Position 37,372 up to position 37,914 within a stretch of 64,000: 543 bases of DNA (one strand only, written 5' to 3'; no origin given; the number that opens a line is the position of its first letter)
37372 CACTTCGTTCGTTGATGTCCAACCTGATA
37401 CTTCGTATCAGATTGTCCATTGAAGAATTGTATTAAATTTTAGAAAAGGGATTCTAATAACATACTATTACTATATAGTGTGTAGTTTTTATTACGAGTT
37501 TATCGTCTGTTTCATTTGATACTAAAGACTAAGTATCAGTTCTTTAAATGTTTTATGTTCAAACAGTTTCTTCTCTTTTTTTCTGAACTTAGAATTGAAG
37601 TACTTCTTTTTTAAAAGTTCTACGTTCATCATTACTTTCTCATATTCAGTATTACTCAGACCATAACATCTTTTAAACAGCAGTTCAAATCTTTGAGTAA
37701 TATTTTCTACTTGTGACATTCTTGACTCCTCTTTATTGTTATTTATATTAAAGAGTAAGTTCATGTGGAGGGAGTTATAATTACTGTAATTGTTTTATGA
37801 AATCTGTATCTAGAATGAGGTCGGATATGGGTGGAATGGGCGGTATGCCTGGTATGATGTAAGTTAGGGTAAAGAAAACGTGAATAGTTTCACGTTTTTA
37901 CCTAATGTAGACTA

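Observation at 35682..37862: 2.1-kb insertion in the extreme 3' end of groEL bounded by 33-bp direct repeats (att-like), with no recombinase: CIME-like remnant?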

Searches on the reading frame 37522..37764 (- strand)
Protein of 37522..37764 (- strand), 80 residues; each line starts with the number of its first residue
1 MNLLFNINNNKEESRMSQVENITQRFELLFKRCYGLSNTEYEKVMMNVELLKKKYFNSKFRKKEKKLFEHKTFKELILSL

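Call 10: search_protein_families(library=pfam, proteins=[window:37522-37764:-], max_evalue=0.01)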
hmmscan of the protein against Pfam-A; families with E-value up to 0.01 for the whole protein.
window:37522-37764:- (80 aa): 0 families

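Call 11: find_encoding_contigs(protein=window:37522-37719:-, flank=10000, max_places=10)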
Protein window:37522-37719:- (65 aa): 2 contigs read that carry it; 2 places shown.
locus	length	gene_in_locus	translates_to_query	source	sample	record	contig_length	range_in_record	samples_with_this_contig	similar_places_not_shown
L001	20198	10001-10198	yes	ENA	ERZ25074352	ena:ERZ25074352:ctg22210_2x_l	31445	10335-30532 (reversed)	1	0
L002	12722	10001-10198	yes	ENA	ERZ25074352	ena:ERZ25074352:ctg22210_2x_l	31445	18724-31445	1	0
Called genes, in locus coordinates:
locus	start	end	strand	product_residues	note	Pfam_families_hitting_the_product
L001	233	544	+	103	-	PF01527:HTH_Tnp_1, PF06056:Terminase_5 (weak)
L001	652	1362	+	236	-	PF13276:HTH_21, PF00665:rve, PF13683:rve_3, PF13333:rve_2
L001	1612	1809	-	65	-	-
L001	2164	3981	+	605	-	PF13245:AAA_19, PF01443:Viral_helicase1 (faint), PF13361:UvrD_C, PF00580:UvrD-helicase, PF13538:UvrD_C_2 (faint)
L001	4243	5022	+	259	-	PF00459:Inositol_P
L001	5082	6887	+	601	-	PF13522:GATase_6, PF13537:GATase_7, PF01380:SIS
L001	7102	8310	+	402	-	PF00438:S-AdoMet_synt_N, PF02772:S-AdoMet_synt_M, PF02773:S-AdoMet_synt_C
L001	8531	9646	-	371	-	PF13245:AAA_19, PF13604:AAA_30 (faint), PF00580:UvrD-helicase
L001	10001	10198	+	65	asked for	-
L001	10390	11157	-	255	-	PF13276:HTH_21, PF00665:rve, PF13683:rve_3, PF13333:rve_2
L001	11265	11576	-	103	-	PF01527:HTH_Tnp_1, PF06056:Terminase_5 (weak)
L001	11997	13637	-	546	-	PF00118:Cpn60_TCP1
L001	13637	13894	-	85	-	PF00166:Cpn10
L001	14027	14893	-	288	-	PF00348:polyprenyl_synt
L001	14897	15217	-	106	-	PF02575:YbaB_DNA_bd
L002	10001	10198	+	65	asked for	-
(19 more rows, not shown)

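Call 25: find_homologous_proteins(query=window:37525-37719:-, max_evalue=0.01)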
Query window:37525-37719:- (65 aa): 2 proteins with E <= 0.01 among 2 candidates.
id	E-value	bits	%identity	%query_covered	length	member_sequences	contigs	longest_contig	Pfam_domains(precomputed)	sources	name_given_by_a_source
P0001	3.1e-31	123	94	100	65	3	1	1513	-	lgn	-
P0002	3.5e-21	91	87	80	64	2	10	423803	-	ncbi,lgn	-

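Call 26: find_encoding_contigs(protein=P0002, flank=10000, max_places=10)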
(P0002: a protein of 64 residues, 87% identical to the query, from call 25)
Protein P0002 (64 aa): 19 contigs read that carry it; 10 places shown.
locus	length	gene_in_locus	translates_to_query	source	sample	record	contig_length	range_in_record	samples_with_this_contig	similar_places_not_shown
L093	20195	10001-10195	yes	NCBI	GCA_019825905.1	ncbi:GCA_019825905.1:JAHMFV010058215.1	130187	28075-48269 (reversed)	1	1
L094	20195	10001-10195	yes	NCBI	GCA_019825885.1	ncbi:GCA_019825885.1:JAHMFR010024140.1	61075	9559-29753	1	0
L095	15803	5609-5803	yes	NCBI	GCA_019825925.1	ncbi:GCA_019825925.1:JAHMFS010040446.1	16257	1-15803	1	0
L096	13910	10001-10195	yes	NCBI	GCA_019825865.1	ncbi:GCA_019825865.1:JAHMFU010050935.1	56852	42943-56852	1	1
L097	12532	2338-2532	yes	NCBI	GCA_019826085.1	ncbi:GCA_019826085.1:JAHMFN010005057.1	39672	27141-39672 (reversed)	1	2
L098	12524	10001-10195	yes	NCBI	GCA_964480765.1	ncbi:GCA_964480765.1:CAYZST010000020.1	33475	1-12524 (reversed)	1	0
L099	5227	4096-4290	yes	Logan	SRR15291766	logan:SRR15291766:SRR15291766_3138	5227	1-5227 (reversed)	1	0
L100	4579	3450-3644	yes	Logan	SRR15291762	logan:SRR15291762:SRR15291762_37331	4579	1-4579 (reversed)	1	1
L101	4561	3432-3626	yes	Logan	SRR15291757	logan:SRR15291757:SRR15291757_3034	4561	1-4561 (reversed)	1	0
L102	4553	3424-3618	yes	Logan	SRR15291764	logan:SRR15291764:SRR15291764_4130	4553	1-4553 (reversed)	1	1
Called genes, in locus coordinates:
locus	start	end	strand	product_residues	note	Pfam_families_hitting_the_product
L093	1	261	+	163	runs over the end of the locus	PF01584:CheW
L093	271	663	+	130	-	PF00072:Response_reg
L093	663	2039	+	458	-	PF00072:Response_reg, PF00989:PAS, PF13426:PAS_9, PF08447:PAS_3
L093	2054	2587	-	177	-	PF00160:Pro_isomerase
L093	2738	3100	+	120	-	PF01257:2Fe-2S_thioredx (faint)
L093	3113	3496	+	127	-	PF02261:Asp_decarbox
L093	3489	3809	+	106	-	PF02575:YbaB_DNA_bd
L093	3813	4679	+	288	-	PF00348:polyprenyl_synt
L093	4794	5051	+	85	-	PF00166:Cpn10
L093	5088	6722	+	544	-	PF00118:Cpn60_TCP1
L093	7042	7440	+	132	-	-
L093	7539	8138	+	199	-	PF00589:Phage_integrase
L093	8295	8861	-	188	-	PF00440:TetR_N, PF16925:TetR_C_13, PF21993:TetR_C_13_2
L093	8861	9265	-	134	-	PF07883:Cupin_2 (weak)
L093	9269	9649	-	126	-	PF01361:Tautomerase (weak), PF14552:Tautomerase_2, PF01361:Tautomerase (weak)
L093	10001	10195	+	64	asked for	-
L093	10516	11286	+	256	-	PF00459:Inositol_P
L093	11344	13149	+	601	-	PF13522:GATase_6, PF13537:GATase_7, PF01380:SIS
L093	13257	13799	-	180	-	PF11611:DUF4352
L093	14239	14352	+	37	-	-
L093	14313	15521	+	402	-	PF00438:S-AdoMet_synt_N, PF02772:S-AdoMet_synt_M, PF02773:S-AdoMet_synt_C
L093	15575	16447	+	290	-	PF17848:Zn_ribbon_ACC, PF01039:Carboxyl_trans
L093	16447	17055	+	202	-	PF02581:TMP-TENI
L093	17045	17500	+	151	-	PF02590:SPOUT_MTase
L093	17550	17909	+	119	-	PF01258:zf-dskA_traR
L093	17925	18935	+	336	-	-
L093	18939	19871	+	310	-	PF01207:Dus, PF03060:NMO (weak), PF00977:His_biosynth (weak), PF02581:TMP-TENI (weak)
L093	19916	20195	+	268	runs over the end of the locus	PF06325:PrmA, PF05175:MTS, PF13489:Methyltransf_23 (weak), PF13649:Methyltransf_25 (weak), PF13847:Methyltransf_31 (weak)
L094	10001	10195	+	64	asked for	-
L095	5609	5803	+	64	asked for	-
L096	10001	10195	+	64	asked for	-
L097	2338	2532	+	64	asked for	-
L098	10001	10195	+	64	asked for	-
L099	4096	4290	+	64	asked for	-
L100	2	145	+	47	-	?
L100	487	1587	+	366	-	PF00589:Phage_integrase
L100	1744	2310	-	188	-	PF00440:TetR_N, PF16925:TetR_C_13, PF21993:TetR_C_13_2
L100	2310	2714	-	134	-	PF07883:Cupin_2 (weak)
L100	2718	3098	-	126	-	PF01361:Tautomerase (weak), PF14552:Tautomerase_2, PF01361:Tautomerase (weak)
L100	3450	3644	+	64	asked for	-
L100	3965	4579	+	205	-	?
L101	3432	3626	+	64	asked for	-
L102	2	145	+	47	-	?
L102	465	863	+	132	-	-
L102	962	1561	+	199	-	PF00589:Phage_integrase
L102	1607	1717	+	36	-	-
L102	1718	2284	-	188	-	PF00440:TetR_N, PF16925:TetR_C_13, PF21993:TetR_C_13_2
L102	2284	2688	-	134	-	PF07883:Cupin_2 (weak)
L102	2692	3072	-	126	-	PF01361:Tautomerase (weak), PF14552:Tautomerase_2, PF01361:Tautomerase (weak)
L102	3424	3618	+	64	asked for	-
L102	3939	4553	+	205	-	?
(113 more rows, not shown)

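Call 27: find_encoding_contigs(protein=P0001, flank=10000, max_places=5)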
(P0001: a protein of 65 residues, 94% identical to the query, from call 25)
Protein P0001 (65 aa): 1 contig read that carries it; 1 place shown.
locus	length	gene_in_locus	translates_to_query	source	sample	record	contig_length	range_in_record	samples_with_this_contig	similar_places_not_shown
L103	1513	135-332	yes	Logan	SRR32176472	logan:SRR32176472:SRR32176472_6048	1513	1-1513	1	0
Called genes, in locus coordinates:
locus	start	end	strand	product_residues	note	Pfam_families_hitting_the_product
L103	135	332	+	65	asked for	-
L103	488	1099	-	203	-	PF00239:Resolvase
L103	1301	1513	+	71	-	?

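Call 33: find_related_loci(query=L100:487-1584:+, collection=viral_contigs, flank=10000)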
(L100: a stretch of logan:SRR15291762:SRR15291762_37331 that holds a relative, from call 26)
Query L100:487-1584:+ (366 aa) in viral_contigs; peptide patterns used: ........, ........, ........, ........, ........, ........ (x = any residue, [..] = any of these).
15 stretches matched a pattern, but none encodes a relative of the query by tblastn (E <= 1e-3).

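Call 34: find_homologous_proteins(query=L100:487-1584:+, max_evalue=0.00001)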
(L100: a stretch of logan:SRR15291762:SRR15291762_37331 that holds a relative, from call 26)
Query L100:487-1584:+ (366 aa): 101 proteins with E <= 0.00001 among 2404 candidates.
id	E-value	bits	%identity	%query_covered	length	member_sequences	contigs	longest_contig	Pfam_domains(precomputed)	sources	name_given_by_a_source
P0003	4.7e-195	666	83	99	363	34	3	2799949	PF00589.28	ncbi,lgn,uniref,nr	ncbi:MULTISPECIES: tyrosine-type recombinase/integrase [Arcobacteraceae]|uniref:Site-specific tyrosi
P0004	7.2e-194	662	83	99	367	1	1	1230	PF00589.28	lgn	-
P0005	5.0e-189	646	79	99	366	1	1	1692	PF00589.28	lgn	-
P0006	2.5e-186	637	79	99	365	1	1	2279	PF00589.28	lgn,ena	-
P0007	8.6e-183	625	79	99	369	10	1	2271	PF00589.28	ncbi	-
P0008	2.2e-181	621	78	99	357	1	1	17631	PF00589.28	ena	-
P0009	2.8e-181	620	78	99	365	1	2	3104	PF00589.28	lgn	-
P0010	2.1e-179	614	81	96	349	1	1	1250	PF00589.28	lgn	-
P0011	3.2e-170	584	73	99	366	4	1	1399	PF00589.28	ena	-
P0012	7.6e-170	583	72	99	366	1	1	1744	PF00589.28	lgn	-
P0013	1.7e-169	582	72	99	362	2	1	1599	PF00589.28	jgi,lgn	-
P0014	2.0e-167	575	70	99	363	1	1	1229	PF00589.28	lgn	-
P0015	2.2e-167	575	72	99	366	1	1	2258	PF00589.28,PF24624.2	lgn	-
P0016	2.1e-166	572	70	99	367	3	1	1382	PF00589.28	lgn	-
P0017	6.7e-166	570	71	99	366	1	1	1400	PF00589.28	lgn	-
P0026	6.9e-148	511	63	99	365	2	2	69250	PF00589.28,PF24624.2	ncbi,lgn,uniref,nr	ncbi:MAG: site-specific integrase [Sulfuricurvum sp.]|uniref:tyrosine-type recombinase/integrase n=1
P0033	1.7e-117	411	52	100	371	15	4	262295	PF14659.13,PF00589.28,PF24624.2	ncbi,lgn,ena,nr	ncbi:MAG: site-specific integrase [Aliarcobacter sp.]|nr:site-specific integrase [Aliarcobacter sp.]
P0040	1.0e-113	398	51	99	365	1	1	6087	PF00589.28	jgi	-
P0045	5.3e-111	389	49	99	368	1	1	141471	PF14659.13,PF00589.28,PF24624.2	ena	-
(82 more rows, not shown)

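Call 35: find_encoding_contigs(protein=P0003, flank=10000, max_places=4)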
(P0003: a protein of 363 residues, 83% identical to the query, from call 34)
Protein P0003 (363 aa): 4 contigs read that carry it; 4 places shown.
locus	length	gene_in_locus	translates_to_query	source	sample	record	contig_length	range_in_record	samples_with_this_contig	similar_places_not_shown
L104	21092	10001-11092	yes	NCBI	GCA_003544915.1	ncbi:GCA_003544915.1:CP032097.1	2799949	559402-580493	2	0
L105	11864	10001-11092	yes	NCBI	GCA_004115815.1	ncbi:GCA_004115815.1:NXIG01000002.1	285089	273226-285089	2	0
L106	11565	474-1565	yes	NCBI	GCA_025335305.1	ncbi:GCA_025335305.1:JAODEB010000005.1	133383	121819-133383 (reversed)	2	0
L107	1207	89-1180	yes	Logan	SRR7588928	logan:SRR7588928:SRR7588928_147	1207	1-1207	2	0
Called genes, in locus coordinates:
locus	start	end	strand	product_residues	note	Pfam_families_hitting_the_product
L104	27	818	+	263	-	PF01656:CbiA (weak), PF13614:AAA_31 (weak)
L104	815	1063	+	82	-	-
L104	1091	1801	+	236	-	PF01209:Ubie_methyltran, PF13489:Methyltransf_23, PF13847:Methyltransf_31, PF08241:Methyltransf_11, PF08242:Methyltransf_12, PF13649:Methyltransf_25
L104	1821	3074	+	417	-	PF13742:tRNA_anti_2, PF01336:tRNA_anti-codon, PF02601:Exonuc_VII_L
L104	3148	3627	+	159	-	PF01584:CheW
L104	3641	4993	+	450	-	PF00072:Response_reg, PF00989:PAS, PF08448:PAS_4 (weak), PF13426:PAS_9, PF08447:PAS_3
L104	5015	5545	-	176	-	PF00160:Pro_isomerase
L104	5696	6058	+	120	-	PF01257:2Fe-2S_thioredx (weak)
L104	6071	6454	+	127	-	PF02261:Asp_decarbox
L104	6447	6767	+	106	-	PF02575:YbaB_DNA_bd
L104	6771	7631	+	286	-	PF00348:polyprenyl_synt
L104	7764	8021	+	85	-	PF00166:Cpn10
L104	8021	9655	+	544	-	PF00118:Cpn60_TCP1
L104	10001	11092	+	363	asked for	PF00589:Phage_integrase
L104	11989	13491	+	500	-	PF13683:rve_3 (weak), PF22483:Mu-transpos_C_2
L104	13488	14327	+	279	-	PF01695:IstB_IS21, PF00308:Bac_DnaA, PF00004:AAA (weak)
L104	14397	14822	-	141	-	PF00239:Resolvase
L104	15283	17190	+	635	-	PF02743:dCache_1, PF21623:HK_sensor_dom_bact, PF08448:PAS_4 (faint), PF00989:PAS, PF08447:PAS_3, PF13426:PAS_9, PF00990:GGDEF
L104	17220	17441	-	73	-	-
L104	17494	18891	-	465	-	-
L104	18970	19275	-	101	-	-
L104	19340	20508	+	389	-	PF01527:HTH_Tnp_1, PF13384:HTH_23 (faint), PF13518:HTH_28 (faint), PF13276:HTH_21, PF00665:rve, PF13683:rve_3, PF13333:rve_2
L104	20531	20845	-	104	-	PF02195:ParB_N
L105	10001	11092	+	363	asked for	PF00589:Phage_integrase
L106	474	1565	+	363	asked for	PF00589:Phage_integrase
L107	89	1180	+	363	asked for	PF00589:Phage_integrase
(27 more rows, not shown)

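Call 36: find_encoding_contigs(protein=P0026, flank=10000, max_places=2)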
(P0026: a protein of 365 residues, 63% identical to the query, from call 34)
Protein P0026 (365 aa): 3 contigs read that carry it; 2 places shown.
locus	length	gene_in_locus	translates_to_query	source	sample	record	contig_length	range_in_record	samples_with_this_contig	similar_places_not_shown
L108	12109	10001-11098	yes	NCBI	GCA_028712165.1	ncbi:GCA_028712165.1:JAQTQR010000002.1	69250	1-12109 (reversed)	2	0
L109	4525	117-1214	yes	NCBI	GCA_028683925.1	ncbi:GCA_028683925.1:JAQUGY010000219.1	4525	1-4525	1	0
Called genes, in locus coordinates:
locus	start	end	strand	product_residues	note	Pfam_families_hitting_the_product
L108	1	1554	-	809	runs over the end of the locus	PF00070:Pyr_redox (faint), PF07992:Pyr_redox_2, PF13434:Lys_Orn_oxgnase (faint), PF13738:Pyr_redox_3 (weak), PF04324:Fer2_BFD, PF01058:Oxidored_q6, PF14720:NiFe_hyd_SSU_C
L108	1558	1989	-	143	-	PF14697:Fer4_21 (faint), PF00037:Fer4 (weak), PF12837:Fer4_6 (weak), PF12838:Fer4_7, PF13237:Fer4_10, PF13484:Fer4_16 (faint), PF13187:Fer4_9 (weak)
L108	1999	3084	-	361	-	PF00374:NiFeSe_Hases (weak), PF00346:Complex1_49kDa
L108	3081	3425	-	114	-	PF00329:Complex1_30kDa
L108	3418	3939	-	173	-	PF01058:Oxidored_q6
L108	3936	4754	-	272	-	PF00146:NADHdh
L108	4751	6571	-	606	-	PF00662:Proton_antipo_N, PF00361:Proton_antipo_M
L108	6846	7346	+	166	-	PF13682:CZB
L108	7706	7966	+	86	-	PF00166:Cpn10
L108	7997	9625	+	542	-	PF00118:Cpn60_TCP1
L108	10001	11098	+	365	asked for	PF24624:Int_N (weak), PF00589:Phage_integrase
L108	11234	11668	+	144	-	-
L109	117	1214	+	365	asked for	PF24624:Int_N (weak), PF00589:Phage_integrase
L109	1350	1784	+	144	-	-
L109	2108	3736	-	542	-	PF00118:Cpn60_TCP1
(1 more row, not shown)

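Call 37: find_encoding_contigs(protein=P0033, flank=10000, max_places=3)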
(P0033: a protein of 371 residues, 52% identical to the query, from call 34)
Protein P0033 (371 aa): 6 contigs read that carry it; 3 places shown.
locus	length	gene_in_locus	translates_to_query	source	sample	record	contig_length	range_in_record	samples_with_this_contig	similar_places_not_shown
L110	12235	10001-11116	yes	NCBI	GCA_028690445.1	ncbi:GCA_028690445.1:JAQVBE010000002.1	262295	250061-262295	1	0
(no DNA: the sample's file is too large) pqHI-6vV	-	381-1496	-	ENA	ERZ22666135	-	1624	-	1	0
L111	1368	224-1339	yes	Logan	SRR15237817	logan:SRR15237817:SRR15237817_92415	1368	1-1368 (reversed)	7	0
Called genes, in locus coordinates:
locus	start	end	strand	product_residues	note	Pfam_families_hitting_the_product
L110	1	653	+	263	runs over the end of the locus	PF13614:AAA_31 (weak)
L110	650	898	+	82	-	-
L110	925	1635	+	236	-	PF01209:Ubie_methyltran, PF13489:Methyltransf_23, PF13847:Methyltransf_31, PF08241:Methyltransf_11, PF08242:Methyltransf_12 (weak), PF13649:Methyltransf_25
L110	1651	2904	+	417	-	PF13742:tRNA_anti_2, PF01336:tRNA_anti-codon, PF02601:Exonuc_VII_L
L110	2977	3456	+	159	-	PF01584:CheW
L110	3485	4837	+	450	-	PF00072:Response_reg, PF00989:PAS, PF13426:PAS_9, PF08447:PAS_3 (weak)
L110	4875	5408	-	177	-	PF00160:Pro_isomerase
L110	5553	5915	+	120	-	PF01257:2Fe-2S_thioredx (weak)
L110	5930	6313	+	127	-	PF02261:Asp_decarbox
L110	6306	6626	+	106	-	PF02575:YbaB_DNA_bd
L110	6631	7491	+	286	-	PF00348:polyprenyl_synt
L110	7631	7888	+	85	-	PF00166:Cpn10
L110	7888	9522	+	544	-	PF00118:Cpn60_TCP1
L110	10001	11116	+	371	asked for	PF14659:Phage_int_SAM_3 (weak), PF24624:Int_N (weak), PF00589:Phage_integrase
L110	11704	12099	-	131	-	PF00239:Resolvase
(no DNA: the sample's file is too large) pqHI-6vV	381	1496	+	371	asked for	PF14659:Phage_int_SAM_3 (weak), PF24624:Int_N (weak), PF00589:Phage_integrase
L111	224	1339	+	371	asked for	PF14659:Phage_int_SAM_3 (weak), PF24624:Int_N (weak), PF00589:Phage_integrase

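Call 44: find_encoding_contigs(protein=P0040, flank=10000, max_places=3)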
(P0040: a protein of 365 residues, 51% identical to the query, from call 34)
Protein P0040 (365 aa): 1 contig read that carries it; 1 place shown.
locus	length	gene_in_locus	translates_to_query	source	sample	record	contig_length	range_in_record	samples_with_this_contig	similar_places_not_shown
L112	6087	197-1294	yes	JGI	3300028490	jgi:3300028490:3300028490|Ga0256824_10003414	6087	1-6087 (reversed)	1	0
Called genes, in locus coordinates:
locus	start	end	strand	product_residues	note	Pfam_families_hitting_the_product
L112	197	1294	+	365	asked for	PF00589:Phage_integrase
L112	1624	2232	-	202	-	PF00239:Resolvase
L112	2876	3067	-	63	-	-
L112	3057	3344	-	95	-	-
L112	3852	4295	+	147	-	-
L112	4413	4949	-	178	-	-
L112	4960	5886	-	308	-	PF14088:DUF4268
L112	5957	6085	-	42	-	?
